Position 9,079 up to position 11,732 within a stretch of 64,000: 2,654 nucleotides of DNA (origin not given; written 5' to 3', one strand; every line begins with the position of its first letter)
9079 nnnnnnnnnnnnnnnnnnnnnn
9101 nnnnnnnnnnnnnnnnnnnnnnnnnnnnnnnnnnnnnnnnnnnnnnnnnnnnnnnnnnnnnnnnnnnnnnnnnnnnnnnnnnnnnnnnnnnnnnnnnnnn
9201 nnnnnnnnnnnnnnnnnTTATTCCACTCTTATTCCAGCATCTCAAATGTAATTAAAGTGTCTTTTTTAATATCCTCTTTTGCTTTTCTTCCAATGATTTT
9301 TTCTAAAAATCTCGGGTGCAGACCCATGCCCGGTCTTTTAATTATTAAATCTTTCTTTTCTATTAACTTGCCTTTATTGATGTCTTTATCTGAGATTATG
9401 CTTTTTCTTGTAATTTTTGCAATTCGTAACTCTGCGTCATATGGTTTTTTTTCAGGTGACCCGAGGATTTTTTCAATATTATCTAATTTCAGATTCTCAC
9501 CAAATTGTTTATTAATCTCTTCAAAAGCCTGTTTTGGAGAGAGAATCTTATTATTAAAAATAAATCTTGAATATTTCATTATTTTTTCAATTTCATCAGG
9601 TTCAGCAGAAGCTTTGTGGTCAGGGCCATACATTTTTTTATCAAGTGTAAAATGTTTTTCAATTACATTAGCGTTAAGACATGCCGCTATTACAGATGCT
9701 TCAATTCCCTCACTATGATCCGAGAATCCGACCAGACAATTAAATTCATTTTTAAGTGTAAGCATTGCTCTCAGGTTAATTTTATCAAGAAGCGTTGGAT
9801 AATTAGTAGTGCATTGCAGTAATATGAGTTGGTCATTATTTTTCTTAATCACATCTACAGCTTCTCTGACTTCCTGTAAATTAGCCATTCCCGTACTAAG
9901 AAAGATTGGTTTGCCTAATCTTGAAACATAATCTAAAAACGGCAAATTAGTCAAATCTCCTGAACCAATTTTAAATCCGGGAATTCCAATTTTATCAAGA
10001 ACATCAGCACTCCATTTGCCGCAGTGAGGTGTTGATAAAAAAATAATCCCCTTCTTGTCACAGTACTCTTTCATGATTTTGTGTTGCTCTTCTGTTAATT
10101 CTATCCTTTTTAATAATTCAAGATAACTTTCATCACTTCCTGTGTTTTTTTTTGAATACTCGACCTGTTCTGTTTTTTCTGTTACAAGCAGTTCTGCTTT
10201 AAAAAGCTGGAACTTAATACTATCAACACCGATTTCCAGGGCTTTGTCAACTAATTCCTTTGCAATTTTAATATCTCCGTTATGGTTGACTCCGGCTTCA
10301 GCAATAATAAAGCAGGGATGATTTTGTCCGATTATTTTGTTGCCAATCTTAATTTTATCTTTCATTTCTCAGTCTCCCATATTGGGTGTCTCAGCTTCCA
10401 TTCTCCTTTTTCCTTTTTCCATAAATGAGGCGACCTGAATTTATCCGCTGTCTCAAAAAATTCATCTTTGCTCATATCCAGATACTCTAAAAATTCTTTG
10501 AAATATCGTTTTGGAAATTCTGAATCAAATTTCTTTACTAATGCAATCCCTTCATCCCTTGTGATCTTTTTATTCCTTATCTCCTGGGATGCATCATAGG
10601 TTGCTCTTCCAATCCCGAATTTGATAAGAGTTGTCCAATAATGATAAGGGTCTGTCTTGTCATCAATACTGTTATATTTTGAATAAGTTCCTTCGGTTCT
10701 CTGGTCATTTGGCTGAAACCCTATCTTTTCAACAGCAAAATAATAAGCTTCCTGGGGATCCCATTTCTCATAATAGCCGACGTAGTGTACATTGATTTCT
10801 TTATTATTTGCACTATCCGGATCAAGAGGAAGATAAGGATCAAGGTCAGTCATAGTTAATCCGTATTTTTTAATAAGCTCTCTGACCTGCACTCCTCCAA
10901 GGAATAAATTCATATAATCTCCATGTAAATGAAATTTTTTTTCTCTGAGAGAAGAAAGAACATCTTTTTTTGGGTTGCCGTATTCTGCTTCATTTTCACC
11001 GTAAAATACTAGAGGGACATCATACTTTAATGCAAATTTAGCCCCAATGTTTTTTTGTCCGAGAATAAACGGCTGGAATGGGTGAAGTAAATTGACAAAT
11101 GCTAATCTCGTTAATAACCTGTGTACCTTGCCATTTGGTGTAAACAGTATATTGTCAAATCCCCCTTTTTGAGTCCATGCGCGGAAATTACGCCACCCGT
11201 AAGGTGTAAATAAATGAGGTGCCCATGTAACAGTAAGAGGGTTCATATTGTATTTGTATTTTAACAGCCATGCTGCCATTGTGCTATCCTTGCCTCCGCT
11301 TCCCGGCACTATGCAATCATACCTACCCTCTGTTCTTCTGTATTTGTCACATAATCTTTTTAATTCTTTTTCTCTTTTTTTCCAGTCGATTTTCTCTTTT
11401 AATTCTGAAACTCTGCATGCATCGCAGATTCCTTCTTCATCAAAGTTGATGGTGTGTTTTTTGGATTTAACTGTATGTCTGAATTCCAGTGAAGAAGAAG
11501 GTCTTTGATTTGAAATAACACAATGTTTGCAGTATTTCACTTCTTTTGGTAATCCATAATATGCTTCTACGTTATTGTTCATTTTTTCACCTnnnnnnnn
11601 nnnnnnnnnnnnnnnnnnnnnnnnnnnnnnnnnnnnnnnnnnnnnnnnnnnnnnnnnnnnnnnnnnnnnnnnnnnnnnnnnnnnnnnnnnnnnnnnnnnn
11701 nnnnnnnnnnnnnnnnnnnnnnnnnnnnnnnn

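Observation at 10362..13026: WbuX-type amidotransferase paired with a single-polypeptide HisF-HisH fusion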

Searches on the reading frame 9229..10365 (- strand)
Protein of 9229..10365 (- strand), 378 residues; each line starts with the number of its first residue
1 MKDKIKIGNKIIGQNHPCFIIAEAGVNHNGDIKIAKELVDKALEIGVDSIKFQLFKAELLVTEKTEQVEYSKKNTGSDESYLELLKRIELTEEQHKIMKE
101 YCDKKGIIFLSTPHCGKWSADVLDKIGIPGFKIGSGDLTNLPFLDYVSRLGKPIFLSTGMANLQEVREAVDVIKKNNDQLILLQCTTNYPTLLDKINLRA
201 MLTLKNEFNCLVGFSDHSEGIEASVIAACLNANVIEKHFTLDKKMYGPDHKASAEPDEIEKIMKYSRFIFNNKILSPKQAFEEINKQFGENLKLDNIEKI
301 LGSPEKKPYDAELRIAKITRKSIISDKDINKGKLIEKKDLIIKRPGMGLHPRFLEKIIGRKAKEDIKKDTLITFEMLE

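Call 3: search_protein_families(library=pfam, proteins=[window:9229-10365:-], max_evalue=0.001)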
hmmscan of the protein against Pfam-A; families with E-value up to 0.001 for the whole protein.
window:9229-10365:- (378 aa): 2 families
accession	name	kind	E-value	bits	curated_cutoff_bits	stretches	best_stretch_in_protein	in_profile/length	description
PF03102.20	NeuB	-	5.9e-83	278.5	22.1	1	38-267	1-230/241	NeuB family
PF08666.17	SAF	-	2.4e-10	41.2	21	1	322-378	3-63/63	SAF domain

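Call 4: search_protein_families(library=ncbifam, proteins=[window:9229-10365:-], max_evalue=0.001)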
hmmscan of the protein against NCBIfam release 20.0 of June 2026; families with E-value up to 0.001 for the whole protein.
window:9229-10365:- (378 aa): 2 families
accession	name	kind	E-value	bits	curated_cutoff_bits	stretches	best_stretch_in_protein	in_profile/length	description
TIGR03569.1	NeuB_NnaB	equivalog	1.2e-119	399.2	399.65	2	18-271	1-256/329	N-acetylneuraminate synthase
TIGR03586.1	PseI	equivalog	9.8e-76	255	340.25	2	18-267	2-251/327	pseudaminic acid synthase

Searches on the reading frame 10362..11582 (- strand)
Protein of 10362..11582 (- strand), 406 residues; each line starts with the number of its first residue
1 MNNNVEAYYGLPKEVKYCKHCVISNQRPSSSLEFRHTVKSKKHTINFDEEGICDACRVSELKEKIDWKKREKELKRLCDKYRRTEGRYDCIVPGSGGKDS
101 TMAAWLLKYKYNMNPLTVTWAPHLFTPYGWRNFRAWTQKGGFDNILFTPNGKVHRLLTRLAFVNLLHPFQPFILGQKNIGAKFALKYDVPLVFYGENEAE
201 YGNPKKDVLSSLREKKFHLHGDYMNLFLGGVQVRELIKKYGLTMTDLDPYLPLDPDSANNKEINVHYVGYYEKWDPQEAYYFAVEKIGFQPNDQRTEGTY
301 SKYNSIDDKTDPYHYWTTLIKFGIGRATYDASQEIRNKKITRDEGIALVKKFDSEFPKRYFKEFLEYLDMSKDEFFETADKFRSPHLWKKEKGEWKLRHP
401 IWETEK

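Call 3: search_protein_families(library=pfam, proteins=[window:10362-11582:-], max_evalue=0.001)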
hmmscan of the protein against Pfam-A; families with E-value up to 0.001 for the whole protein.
window:10362-11582:- (406 aa): 0 families

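Call 4: search_protein_families(library=ncbifam, proteins=[window:10362-11582:-], max_evalue=0.001)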
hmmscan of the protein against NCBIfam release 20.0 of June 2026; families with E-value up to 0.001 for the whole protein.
window:10362-11582:- (406 aa): 1 family
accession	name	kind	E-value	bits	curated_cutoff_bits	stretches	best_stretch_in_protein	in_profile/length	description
TIGR03573.1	WbuX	subfamily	5.6e-112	374.6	203.2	1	15-379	1-343/344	N-acetyl sugar amidotransferase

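Call 14: search_solved_structures(query=window:10362-11582:-, max_evalue=0.001, show_alignments=1)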
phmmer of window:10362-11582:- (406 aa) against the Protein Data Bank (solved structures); distinct sequences matched with E-value up to 0.001: 1.
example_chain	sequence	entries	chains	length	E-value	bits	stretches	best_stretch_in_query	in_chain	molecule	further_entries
8wex_A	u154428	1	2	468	1.1e-167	561.5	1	5-406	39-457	N-acetyl sugar amidotransferase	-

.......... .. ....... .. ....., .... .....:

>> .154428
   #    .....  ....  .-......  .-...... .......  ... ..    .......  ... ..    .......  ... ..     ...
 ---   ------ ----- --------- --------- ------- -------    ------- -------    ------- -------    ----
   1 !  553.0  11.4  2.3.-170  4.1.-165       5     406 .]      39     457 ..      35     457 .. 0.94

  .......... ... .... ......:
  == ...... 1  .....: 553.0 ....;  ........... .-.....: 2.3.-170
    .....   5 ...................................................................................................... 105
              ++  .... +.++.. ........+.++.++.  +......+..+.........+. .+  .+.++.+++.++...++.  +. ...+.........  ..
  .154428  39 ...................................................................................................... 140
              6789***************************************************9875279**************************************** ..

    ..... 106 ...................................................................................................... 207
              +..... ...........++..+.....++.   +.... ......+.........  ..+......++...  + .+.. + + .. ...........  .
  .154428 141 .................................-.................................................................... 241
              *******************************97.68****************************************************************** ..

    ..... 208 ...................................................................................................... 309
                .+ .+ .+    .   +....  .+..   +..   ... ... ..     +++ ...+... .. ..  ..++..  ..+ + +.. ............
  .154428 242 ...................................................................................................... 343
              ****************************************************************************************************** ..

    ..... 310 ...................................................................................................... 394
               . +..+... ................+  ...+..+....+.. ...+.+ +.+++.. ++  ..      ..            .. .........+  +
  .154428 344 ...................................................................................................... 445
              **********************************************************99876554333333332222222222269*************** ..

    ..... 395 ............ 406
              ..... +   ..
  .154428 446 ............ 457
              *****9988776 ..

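Call 20: find_related_loci(query=window:10362-11582:-, collection=genome_contigs, flank=10000)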
Query window:10362-11582:- (406 aa) in genome_contigs; peptide patterns used: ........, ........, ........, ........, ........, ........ (x = any residue, [..] = any of these).
125 stretches matched a pattern; 107 encode a relative of the query (tblastn E <= 1e-3); the best 80 are kept; 80 distinct loci.
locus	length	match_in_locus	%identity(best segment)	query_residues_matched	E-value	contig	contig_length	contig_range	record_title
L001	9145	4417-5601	63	7-401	2e-173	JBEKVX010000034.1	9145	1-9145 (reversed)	MAG: Candidatus Staskawiczbacteria bacterium isolate SPRUCE 614 SPRUCE_614_34, whole genome shotgun sequence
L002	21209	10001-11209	64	1-401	3e-173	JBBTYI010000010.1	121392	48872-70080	MAG: Patescibacteria group bacterium isolate H43-bin026_1 H43_bin026_1_000000000010, whole genome shotgun sequence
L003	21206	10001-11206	61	1-401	1e-169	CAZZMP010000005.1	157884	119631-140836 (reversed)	MAG TPA_asm: uncultured Geobacter sp. isolate SRP192927_co3_443 genome assembly, contig: NODE_71_length_157884_cov_35.06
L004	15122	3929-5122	61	5-401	2e-169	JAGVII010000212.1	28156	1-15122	MAG: Afipia sp. isolate DeMMO1_5 c_000000023945, whole genome shotgun sequence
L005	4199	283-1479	61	6-402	2e-174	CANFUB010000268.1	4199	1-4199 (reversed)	MAG: Bacteroidetes bacterium isolate Jr-16oct17-287 genome assembly, contig: Jr-16oct17-C39611, whole genome shotgun seq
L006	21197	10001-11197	60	6-402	2e-167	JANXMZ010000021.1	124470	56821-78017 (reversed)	MAG: Bacteroidetes bacterium isolate 338R_concoct_99_sub 338R_k141_11337, whole genome shotgun sequence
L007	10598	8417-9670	58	1-401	4e-166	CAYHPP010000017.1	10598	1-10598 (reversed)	MAG TPA_asm: uncultured Candidatus Saccharibacteria bacterium isolate ERP119705_co14_552 genome assembly, contig: NODE_8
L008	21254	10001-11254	58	2-403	5e-165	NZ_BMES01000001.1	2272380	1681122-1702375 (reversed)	Alsobacter metallidurans strain CGMCC 1.12214 sequence1, whole genome shotgun sequence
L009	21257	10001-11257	58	4-406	3e-164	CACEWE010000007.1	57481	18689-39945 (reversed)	uncultured gamma proteobacterium genome assembly, contig: AG-404-K13_NODE_7, whole genome shotgun sequence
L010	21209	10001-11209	59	2-404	1e-163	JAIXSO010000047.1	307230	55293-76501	MAG: Bacteroidetes bacterium isolate C8_MAG_00008 pond_C8_MAG_00008_000000000043, whole genome shotgun sequence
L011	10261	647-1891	59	4-401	2e-163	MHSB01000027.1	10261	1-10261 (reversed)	MAG: Candidatus Taylorbacteria bacterium RIFCSPLOWO2_01_FULL_50_130 rifcsplowo2_01_scaffold_36318, whole genome shotgun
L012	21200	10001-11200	59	5-404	2e-163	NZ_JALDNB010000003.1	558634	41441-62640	Chryseobacterium aahli strain cx-42 Scaffold2_1, whole genome shotgun sequence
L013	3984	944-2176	56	9-403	2e-168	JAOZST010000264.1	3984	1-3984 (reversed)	MAG: Desulfobacteraceae bacterium isolate GMC6.metabat2.94 GMC6_38703_length_3984_cov_6.618223, whole genome shotgun seq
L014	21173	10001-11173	58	7-398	2e-162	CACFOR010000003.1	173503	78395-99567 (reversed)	uncultured Pelagibacteraceae bacterium isolate AG-414-E07 genome assembly, contig: AG-414-E07_NODE_3, whole genome shotg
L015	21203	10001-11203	59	2-402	2e-162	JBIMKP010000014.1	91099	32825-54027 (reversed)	MAG: Bacteroidia bacterium isolate CCAP1403_21_bin-002 CCAP1403_21_bin-002_c14, whole genome shotgun sequence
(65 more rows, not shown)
